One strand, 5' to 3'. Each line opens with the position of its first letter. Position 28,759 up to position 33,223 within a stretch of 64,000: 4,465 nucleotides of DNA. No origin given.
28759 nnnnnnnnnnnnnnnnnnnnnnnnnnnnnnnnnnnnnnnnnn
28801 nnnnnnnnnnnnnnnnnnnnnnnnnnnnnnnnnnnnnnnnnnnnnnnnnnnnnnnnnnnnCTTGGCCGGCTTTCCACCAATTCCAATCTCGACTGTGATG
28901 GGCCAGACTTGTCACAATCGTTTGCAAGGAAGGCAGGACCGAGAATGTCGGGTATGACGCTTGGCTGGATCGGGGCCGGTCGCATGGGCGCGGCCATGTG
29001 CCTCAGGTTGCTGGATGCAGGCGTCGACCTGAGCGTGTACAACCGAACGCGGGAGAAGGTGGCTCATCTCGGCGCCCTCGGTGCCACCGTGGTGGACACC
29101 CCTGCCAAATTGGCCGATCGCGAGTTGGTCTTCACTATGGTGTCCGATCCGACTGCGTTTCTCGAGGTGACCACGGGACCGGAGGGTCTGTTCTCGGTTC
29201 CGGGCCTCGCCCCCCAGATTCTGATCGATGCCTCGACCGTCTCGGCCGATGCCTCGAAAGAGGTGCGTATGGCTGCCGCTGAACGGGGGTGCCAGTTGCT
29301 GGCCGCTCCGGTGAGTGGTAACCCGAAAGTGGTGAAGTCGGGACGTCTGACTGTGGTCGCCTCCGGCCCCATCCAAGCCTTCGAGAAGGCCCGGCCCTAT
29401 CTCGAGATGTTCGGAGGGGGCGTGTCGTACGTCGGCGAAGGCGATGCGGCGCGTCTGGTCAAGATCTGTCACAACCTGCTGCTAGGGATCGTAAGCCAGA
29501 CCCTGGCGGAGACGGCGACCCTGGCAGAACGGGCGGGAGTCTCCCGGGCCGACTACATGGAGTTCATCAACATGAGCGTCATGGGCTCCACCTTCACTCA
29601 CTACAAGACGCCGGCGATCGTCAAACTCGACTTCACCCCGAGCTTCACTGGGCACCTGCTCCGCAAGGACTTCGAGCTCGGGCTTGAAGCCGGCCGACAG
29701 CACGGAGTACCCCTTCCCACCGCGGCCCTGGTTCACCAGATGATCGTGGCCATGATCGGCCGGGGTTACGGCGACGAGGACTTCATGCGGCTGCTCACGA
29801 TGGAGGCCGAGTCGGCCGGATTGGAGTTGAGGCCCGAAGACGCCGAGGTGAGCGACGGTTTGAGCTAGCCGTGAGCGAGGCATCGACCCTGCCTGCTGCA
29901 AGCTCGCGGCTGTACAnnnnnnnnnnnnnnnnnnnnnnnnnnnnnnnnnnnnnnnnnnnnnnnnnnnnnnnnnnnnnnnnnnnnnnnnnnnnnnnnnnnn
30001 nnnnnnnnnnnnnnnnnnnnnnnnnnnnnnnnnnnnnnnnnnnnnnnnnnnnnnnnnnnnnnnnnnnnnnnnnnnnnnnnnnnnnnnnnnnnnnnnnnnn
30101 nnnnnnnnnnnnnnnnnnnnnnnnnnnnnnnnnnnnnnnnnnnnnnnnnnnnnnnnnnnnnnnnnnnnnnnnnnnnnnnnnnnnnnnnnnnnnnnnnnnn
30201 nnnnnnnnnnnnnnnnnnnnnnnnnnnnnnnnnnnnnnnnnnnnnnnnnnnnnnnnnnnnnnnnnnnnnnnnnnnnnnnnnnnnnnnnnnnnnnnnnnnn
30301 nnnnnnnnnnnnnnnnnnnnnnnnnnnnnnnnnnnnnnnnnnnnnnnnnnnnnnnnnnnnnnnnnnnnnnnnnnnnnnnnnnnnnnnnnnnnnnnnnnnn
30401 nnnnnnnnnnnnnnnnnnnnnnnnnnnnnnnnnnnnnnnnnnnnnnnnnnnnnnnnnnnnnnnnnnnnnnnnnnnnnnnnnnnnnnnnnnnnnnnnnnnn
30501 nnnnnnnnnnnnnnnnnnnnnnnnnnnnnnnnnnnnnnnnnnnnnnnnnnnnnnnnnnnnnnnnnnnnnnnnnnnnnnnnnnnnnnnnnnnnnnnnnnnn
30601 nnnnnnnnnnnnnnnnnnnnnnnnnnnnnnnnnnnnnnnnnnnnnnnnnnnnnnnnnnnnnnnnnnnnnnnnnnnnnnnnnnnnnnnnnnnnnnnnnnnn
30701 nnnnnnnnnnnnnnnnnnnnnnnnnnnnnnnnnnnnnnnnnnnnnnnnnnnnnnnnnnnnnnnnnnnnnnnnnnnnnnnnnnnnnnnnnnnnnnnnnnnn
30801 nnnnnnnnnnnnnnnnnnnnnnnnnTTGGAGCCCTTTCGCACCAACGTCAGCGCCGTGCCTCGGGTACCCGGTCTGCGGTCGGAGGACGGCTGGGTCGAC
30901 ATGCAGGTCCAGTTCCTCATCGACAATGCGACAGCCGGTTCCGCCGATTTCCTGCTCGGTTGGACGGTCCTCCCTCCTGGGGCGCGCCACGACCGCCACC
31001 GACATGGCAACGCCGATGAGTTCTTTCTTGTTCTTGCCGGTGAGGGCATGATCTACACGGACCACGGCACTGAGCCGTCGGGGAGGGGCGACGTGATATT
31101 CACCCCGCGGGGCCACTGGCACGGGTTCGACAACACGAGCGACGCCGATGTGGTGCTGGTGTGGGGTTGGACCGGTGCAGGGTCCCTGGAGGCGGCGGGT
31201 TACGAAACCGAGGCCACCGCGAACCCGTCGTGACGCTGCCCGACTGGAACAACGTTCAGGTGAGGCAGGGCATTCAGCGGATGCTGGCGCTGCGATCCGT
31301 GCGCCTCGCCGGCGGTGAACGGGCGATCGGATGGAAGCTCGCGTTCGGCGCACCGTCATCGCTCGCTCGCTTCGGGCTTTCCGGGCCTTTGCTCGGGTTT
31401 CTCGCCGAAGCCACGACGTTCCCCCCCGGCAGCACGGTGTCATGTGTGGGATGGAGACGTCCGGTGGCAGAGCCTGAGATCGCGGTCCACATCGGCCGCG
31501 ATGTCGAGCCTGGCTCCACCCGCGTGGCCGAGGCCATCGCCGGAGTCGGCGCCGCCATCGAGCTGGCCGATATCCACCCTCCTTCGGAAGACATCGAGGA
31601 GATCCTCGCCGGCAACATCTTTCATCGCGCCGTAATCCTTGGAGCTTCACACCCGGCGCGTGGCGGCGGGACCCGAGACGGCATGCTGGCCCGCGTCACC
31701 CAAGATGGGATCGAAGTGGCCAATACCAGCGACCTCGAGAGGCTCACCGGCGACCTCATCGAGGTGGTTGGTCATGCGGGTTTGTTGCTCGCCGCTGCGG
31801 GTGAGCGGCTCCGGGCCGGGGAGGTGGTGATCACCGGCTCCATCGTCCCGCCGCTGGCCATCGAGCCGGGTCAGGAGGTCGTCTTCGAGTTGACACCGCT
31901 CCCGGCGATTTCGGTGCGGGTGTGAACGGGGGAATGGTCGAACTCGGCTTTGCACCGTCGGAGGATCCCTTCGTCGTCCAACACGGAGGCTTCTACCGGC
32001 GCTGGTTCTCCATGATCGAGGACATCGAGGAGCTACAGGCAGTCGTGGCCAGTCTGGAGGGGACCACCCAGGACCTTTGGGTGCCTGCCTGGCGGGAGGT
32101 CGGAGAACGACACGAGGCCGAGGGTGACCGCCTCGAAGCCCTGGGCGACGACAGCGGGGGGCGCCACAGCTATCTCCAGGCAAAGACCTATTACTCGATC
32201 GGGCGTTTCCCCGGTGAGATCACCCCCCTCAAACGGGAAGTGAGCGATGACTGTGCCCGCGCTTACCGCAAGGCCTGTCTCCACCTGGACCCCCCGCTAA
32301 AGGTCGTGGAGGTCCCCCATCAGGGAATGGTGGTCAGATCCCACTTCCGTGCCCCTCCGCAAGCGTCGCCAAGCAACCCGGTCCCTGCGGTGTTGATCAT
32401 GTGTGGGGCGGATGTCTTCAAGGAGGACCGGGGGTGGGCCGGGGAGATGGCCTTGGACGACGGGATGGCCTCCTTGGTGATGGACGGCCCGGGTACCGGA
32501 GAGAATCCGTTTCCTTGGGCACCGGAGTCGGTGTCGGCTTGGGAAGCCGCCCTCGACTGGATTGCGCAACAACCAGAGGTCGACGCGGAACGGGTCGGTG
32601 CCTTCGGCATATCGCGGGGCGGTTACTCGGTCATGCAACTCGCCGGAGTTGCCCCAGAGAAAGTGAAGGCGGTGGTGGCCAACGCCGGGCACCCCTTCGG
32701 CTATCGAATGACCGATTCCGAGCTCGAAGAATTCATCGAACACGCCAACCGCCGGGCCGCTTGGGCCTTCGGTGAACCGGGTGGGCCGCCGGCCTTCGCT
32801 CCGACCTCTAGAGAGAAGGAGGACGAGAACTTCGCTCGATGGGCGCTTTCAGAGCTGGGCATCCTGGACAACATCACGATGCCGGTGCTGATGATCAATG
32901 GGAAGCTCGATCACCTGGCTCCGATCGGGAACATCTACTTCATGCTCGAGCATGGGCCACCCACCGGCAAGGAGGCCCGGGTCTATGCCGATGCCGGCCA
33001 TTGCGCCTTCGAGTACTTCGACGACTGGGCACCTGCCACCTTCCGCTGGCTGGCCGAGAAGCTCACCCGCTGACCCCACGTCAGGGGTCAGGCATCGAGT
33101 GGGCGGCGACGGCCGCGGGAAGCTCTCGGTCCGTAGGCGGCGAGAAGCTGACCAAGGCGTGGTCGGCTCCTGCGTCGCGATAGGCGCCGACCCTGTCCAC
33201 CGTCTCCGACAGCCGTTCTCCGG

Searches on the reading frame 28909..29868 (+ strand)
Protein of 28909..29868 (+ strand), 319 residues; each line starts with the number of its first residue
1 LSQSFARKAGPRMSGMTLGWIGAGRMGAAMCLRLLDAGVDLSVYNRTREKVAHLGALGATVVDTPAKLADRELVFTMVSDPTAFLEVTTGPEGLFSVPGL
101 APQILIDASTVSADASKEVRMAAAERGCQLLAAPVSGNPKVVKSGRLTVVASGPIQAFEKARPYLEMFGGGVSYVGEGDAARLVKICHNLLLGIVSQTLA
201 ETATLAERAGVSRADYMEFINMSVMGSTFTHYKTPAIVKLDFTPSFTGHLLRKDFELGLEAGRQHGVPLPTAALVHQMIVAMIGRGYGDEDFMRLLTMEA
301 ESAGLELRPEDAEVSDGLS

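Call 29: search_protein_families(library=pfam, proteins=[window:28909-29868:+], max_evalue=0.0001)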
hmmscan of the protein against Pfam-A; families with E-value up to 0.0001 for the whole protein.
window:28909-29868:+ (319 aa): 4 families
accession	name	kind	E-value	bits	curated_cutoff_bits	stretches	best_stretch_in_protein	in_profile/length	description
PF03446.21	NAD_binding_2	-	5.4e-35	121.2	21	1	18-176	2-161/161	NAD binding domain of 6-phosphogluconate dehydrogenase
PF14833.11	NAD_binding_11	-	2e-21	76.9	30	1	181-296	3-119/122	NAD-binding of NADP-dependent 3-hydroxyisobutyrate dehydrogenase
PF01488.26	Shikimate_DH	-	2.7e-05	24.7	24.3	1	6-86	3-91/138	Shikimate / quinate 5-dehydrogenase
PF02826.25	2-Hacid_dh_C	-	4.2e-05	23.4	25.1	1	7-75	28-96/178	D-isomer specific 2-hydroxyacid dehydrogenase, NAD binding domain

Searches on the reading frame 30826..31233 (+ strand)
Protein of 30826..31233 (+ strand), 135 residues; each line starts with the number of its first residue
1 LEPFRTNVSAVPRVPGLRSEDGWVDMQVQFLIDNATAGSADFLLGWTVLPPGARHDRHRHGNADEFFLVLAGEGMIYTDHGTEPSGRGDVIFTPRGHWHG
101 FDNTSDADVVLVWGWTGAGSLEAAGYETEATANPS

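Call 60: search_protein_families(library=pfam, proteins=[window:30826-31233:+], max_evalue=0.0001)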
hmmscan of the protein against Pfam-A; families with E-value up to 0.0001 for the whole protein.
window:30826-31233:+ (135 aa): 3 families
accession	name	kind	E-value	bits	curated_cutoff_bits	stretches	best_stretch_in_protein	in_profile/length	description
PF07883.17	Cupin_2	-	4.1e-17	62.1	27.2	1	46-113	2-68/70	Cupin domain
PF02311.25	AraC_binding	-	4.4e-06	26.9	21.1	1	51-110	12-70/135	AraC-like ligand binding domain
PF00190.28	Cupin_1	-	4.3e-05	23.6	22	1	46-112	37-110/151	Cupin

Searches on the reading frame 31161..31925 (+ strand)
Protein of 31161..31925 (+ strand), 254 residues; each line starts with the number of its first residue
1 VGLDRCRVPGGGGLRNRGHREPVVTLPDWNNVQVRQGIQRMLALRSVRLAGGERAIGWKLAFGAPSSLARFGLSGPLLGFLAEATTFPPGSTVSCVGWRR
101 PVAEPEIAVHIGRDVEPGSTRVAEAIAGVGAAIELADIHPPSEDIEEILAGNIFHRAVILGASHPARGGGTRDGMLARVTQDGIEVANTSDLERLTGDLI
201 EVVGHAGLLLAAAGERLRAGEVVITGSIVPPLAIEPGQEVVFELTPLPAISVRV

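Call 29: search_protein_families(library=pfam, proteins=[window:31161-31925:+], max_evalue=0.0001)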
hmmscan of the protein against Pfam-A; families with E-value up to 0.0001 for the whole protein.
window:31161-31925:+ (254 aa): 1 family
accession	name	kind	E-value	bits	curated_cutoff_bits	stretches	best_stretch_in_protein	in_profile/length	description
PF01557.24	FAA_hydrolase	-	3.5e-08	33.8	23.9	1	79-254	35-213/214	Fumarylacetoacetate (FAA) hydrolase C-terminal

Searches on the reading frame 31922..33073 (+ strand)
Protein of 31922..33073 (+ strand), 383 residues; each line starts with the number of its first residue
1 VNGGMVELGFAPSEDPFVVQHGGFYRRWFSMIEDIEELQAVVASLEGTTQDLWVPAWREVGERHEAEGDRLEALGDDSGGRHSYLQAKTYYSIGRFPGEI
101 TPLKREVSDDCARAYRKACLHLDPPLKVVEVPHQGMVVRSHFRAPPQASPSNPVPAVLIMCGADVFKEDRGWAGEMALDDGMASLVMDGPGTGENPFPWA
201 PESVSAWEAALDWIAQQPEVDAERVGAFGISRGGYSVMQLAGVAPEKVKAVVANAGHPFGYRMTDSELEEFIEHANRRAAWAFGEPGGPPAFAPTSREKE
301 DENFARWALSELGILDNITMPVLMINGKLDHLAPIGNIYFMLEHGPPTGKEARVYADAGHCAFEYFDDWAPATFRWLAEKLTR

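Call 6: search_protein_families(library=pfam, proteins=[window:31922-33073:+], max_evalue=0.01)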
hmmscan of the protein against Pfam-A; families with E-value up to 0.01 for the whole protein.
window:31922-33073:+ (383 aa): 9 families
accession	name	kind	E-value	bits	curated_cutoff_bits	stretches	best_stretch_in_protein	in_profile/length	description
PF00561.26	Abhydrolase_1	-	2.2e-12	47.6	25.8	2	177-275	22-116/245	alpha/beta hydrolase fold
PF06500.17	FrsA-like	-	8e-12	45.1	22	1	50-253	94-295/414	Esterase FrsA-like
PF00326.27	Peptidase_S9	-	1.3e-08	35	22.6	1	207-257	48-98/213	Prolyl oligopeptidase family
PF02129.25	Peptidase_S15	-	1.8e-08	34.9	23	1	145-257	12-129/262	X-Pro dipeptidyl-peptidase (S15 family)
PF08840.17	BAAT_C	-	7.9e-05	23.2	20.9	1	207-259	6-57/210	BAAT / Acyl-CoA thioester hydrolase C terminal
PF01738.24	DLH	-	0.0001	22.4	21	1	205-256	79-129/217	Dienelactone hydrolase family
PF12146.15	Hydrolase_4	-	0.00027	20.7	27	0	316-362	188-234/239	Serine aminopeptidase, S33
PF05448.18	AXE1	-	0.00084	18.6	21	1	210-367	163-310/321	Acetyl xylan esterase (AXE1)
PF00756.26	Esterase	-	0.0043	17.3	22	1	211-257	103-149/251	Putative esterase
